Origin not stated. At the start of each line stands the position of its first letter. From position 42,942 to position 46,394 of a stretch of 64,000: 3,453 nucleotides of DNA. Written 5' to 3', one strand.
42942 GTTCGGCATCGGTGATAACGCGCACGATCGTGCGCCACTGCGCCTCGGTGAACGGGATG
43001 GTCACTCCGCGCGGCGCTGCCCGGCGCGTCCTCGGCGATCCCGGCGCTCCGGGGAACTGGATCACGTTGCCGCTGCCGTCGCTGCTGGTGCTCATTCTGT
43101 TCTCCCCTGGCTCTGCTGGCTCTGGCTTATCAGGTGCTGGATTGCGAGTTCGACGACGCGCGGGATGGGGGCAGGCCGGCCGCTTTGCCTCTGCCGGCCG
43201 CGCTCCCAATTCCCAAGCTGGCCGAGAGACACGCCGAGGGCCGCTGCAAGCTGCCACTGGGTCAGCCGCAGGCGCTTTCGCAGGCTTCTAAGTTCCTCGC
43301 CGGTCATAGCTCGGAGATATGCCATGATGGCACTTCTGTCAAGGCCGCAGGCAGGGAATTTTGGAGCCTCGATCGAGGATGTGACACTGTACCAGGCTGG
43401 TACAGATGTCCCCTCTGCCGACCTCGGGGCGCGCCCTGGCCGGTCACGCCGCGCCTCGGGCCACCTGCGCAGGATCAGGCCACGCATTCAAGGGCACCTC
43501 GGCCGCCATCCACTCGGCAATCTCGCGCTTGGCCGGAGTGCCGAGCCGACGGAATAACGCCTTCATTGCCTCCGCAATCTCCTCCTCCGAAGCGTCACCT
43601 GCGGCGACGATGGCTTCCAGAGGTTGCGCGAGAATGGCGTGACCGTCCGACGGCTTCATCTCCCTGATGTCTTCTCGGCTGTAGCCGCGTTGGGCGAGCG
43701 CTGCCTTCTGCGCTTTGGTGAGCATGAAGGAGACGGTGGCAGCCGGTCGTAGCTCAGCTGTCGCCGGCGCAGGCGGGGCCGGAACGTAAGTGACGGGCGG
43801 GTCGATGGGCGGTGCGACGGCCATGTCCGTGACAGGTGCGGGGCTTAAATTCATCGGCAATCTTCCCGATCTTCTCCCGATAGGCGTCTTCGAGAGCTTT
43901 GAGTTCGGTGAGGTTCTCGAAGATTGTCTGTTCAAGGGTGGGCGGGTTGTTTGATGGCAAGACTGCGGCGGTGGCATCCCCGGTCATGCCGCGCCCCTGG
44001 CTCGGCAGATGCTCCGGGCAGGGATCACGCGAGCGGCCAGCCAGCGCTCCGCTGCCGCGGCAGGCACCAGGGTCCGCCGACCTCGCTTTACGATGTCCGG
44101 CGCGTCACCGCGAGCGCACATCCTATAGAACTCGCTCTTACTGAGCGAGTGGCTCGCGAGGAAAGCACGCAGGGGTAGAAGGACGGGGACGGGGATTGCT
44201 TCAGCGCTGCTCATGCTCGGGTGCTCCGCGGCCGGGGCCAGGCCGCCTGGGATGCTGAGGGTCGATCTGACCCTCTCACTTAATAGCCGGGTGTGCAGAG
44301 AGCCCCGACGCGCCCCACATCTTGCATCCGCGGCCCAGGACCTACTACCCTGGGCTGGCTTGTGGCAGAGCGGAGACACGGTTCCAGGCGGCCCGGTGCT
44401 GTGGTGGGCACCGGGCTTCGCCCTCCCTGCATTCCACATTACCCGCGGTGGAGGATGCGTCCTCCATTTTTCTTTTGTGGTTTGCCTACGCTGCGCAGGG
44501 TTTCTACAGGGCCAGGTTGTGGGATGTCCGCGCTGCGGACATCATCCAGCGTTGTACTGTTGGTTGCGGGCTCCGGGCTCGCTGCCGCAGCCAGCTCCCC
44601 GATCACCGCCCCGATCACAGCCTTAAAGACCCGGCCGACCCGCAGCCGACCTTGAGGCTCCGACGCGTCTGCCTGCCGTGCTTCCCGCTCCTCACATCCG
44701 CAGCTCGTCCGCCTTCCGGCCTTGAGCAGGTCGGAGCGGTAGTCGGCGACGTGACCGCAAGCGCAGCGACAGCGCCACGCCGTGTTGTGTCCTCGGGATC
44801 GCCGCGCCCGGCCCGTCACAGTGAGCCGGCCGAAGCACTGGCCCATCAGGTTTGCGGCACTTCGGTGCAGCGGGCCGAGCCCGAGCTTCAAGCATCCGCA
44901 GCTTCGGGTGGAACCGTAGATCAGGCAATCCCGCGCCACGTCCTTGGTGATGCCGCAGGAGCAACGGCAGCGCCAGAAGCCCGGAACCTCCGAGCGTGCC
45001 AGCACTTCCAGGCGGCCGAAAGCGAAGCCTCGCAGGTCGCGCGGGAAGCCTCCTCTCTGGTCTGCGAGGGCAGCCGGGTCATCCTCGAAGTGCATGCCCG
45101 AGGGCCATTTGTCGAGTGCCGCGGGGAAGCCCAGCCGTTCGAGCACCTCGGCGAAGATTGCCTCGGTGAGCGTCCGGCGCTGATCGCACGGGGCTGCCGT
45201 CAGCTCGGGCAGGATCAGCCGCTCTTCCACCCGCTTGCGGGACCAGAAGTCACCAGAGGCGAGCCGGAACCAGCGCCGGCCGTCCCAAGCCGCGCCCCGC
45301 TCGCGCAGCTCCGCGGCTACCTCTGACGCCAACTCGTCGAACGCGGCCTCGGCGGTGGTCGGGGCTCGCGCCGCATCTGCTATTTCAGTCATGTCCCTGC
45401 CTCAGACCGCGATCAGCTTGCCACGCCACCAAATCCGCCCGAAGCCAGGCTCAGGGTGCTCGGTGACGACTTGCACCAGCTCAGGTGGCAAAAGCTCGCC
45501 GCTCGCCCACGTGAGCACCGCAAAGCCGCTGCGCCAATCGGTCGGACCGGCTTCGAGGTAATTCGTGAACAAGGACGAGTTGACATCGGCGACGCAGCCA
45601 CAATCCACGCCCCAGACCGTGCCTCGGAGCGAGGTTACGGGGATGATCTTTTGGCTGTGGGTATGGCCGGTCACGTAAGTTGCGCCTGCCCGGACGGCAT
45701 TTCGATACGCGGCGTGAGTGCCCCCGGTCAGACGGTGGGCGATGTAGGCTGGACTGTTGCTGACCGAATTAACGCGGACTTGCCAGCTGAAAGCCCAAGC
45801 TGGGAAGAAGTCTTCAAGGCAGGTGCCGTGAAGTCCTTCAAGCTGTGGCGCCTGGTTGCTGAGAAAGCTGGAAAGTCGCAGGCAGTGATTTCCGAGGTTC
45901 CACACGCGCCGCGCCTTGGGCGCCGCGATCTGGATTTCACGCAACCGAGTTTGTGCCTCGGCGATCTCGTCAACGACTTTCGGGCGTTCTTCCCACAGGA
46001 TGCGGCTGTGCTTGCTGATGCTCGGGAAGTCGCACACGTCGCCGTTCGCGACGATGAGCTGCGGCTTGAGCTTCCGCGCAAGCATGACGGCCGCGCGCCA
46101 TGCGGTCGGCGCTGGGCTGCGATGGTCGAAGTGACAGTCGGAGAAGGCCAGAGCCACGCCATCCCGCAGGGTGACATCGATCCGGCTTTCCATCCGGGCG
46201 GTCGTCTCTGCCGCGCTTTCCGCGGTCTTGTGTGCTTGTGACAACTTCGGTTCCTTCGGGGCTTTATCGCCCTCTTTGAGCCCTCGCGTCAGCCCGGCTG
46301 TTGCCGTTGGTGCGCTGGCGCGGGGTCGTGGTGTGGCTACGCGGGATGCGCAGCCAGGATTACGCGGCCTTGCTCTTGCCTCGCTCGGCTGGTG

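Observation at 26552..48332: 21.8-kb integrative element with perfect 33-bp attL/attR in a non-tRNA target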

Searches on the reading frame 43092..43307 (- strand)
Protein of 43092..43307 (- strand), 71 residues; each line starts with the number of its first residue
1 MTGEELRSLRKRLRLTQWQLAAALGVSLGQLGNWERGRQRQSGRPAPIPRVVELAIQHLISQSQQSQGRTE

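Call 52: search_protein_families(library=phrogs, proteins=[window:43092-43307:-], max_evalue=0.001)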
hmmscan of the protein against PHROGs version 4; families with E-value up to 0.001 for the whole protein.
window:43092-43307:- (71 aa): 13 families
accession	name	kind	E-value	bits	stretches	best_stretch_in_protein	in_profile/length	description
phrog_2104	-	unknown function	1.1e-08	36.2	1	3-47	41-85/103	-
phrog_5119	-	unknown function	1.9e-07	32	1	1-45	53-96/152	-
phrog_8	-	transcription regulation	2.8e-07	31.3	1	1-40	76-114/346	transcriptional regulator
phrog_14076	-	transcription regulation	4.9e-07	31.2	1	1-49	13-57/86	transcriptional regulator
phrog_7950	-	transcription regulation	6.3e-07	30.4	1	2-37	8-43/68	transcriptional repressor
phrog_6962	-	unknown function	7.7e-06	27.1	1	1-60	1-51/73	-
phrog_5823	-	transcription regulation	1.6e-05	25.2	1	2-61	7-68/404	transcriptional regulator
phrog_3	-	transcription regulation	1.7e-05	25.7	1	1-40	88-125/430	transcriptional repressor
phrog_4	-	transcription regulation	2.3e-05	24.5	1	2-48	137-174/400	transcriptional repressor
phrog_7241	-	transcription regulation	2.6e-05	25.3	1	5-42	65-103/122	transcriptional regulator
phrog_4779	-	transcription regulation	0.00014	23.4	1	1-41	2-42/98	transcriptional regulator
phrog_2328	-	transcription regulation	0.00041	21.1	1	6-41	20-55/128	transcriptional repressor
phrog_955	-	DNA, RNA and nucleotide metabolism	0.00046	20.9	1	1-40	24-63/142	HTH DNA binding protein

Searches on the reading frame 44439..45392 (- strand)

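Call 10: search_protein_families(library=pfam, proteins=[window:44439-45392:-], max_evalue=0.01)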
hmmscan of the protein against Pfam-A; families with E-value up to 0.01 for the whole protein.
window:44439-45392:- (317 aa): 0 families

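Call 51: search_protein_families(library=phrogs, proteins=[window:44439-45392:-], max_evalue=0.001)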
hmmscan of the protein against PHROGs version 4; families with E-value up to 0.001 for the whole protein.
window:44439-45392:- (317 aa): 4 families
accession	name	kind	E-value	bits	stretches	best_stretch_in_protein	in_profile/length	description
phrog_374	-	DNA, RNA and nucleotide metabolism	7.5e-25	88.8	2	181-240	196-256/617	HNH endonuclease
phrog_22195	-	unknown function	7.6e-11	43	1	116-170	6-60/148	-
phrog_18493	-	unknown function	3.9e-07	31.2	1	177-235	55-110/136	-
phrog_27240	-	unknown function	0.00028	22.2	0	184-241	9-63/132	-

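Call 56: search_protein_families(library=padloc, proteins=[window:44439-45392:-], max_evalue=0.001)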
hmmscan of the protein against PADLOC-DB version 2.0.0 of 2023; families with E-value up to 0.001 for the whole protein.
window:44439-45392:- (317 aa): 0 families

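Call 78: search_protein_families(library=ncbifam, proteins=[window:44439-45392:-], max_evalue=0.001)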
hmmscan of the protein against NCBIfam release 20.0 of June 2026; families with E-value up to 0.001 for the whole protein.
window:44439-45392:- (317 aa): 0 families

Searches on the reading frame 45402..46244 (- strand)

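Call 10: search_protein_families(library=pfam, proteins=[window:45402-46244:-], max_evalue=0.01)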
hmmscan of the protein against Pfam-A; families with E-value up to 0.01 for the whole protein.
window:45402-46244:- (280 aa): 2 families
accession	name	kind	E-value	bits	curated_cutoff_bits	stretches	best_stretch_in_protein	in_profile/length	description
PF00149.33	Metallophos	-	0.0014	19.6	21.5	1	32-135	4-72/191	Calcineurin-like phosphoesterase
PF12850.12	Metallophos_2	-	0.0079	16.7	27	0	155-218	73-135/154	Calcineurin-like phosphoesterase superfamily domain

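Call 51: search_protein_families(library=phrogs, proteins=[window:45402-46193:-], max_evalue=0.001)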
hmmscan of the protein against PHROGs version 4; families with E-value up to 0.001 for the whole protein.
window:45402-46193:- (263 aa): 2 families
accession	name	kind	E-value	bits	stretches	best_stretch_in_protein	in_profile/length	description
phrog_221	-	other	6e-28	99.1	1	15-249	115-354/367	metallo-phosphoesterase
phrog_20266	-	other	3.6e-13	50.1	1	30-125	191-285/450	metallo-phosphoesterase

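Call 56: search_protein_families(library=padloc, proteins=[window:45402-46193:-], max_evalue=0.001)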
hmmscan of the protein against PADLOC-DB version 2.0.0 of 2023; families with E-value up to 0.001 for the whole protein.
window:45402-46193:- (263 aa): 0 families
